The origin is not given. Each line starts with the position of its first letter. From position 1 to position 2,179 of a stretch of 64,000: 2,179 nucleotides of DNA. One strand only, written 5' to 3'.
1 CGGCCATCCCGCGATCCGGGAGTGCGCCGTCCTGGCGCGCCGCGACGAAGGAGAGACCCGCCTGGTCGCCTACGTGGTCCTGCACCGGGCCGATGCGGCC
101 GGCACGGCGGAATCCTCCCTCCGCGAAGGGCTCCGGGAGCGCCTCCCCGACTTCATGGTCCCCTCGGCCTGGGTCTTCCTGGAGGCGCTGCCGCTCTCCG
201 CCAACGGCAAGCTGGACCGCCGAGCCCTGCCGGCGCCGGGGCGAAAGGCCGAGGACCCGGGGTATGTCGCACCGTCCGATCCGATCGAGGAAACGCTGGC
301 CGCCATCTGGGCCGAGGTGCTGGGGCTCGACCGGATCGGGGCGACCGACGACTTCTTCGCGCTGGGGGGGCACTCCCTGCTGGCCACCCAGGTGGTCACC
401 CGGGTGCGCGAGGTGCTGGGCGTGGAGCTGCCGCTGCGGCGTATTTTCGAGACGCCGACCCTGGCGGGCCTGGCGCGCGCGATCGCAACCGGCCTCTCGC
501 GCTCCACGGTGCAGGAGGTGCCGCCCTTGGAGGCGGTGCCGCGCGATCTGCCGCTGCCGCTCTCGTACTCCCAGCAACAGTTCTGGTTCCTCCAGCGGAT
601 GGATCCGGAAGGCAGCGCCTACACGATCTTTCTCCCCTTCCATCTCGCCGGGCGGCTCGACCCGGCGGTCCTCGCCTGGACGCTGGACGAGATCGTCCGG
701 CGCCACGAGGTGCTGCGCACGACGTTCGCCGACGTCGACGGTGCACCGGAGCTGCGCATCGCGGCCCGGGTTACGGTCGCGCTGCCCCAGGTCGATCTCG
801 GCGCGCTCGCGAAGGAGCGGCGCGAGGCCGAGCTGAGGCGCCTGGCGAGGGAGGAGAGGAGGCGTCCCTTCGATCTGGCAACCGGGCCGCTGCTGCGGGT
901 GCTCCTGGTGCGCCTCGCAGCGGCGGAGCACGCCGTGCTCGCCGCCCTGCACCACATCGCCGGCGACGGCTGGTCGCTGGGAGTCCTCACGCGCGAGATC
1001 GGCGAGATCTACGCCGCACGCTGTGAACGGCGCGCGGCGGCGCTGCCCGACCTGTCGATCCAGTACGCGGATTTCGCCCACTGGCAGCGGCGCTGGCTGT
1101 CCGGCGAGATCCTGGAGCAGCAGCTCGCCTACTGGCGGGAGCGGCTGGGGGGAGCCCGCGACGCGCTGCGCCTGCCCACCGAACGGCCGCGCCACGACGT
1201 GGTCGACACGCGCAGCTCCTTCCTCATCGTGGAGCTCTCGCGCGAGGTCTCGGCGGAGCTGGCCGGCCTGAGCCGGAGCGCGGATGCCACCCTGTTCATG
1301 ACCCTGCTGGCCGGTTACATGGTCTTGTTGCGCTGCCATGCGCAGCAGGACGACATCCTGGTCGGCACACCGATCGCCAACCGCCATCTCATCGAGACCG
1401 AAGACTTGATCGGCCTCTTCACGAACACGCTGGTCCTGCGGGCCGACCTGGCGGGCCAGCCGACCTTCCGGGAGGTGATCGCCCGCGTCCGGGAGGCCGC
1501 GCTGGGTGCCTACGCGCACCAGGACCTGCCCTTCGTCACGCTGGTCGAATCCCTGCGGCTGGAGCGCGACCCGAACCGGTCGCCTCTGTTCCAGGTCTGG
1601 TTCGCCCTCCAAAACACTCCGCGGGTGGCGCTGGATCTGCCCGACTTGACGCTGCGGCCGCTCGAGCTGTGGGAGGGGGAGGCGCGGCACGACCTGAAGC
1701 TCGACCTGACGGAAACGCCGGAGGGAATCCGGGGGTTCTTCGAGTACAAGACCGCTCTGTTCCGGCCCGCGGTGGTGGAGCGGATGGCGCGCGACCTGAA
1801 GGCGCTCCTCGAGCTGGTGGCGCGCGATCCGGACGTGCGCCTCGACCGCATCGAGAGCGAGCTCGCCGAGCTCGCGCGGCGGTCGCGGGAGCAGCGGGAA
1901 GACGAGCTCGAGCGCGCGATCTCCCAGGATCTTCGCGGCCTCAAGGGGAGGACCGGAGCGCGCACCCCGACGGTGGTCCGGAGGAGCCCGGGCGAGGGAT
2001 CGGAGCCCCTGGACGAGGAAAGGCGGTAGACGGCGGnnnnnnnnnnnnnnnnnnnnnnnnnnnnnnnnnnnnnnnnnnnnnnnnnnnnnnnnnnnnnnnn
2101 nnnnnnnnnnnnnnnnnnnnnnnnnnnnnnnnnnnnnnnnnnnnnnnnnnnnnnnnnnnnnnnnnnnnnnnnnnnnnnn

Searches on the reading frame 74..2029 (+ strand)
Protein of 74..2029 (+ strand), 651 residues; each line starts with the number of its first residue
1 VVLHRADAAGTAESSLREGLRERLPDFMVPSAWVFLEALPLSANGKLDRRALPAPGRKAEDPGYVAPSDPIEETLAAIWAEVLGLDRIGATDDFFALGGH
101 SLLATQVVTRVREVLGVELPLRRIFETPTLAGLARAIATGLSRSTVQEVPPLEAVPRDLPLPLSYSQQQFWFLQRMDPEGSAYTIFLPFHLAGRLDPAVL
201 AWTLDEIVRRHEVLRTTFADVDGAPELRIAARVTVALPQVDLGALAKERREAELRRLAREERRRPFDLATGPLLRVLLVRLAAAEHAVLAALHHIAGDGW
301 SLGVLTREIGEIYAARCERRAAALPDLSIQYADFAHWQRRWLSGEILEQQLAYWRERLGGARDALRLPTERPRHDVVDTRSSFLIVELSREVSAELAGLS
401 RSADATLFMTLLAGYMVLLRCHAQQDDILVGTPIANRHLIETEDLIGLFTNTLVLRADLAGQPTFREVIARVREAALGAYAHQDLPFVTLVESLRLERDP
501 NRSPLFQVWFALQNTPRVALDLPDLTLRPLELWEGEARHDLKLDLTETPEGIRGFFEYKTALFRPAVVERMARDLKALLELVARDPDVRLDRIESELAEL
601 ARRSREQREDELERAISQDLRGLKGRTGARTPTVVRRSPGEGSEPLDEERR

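Call 6: search_protein_families(library=pfam, proteins=[window:74-2029:+], max_evalue=0.01)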
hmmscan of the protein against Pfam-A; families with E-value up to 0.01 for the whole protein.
window:74-2029:+ (651 aa): 3 families
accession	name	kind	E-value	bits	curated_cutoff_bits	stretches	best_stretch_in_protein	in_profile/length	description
PF00668.25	Condensation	-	2.4e-91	307.1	30.6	1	161-594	5-445/456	Condensation domain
PF00550.31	PP-binding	-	1e-18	67.8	20.8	1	74-137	2-67/67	Phosphopantetheine attachment site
PF13193.12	AMP-binding_C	-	0.00014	23.2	24.5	1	12-46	42-76/76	AMP-binding enzyme C-terminal domain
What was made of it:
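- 74..2029 (+): C-terminal part (..A-T-C) of a 5036-aa NRPS that starts about 13 kb upstream of the window. Pfam AMP-binding_C, PP-binding and Condensation (call 6).
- Checked: Both upstream NRPS proteins do end in C domains (74-2029 and 2037-6659; call 6).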
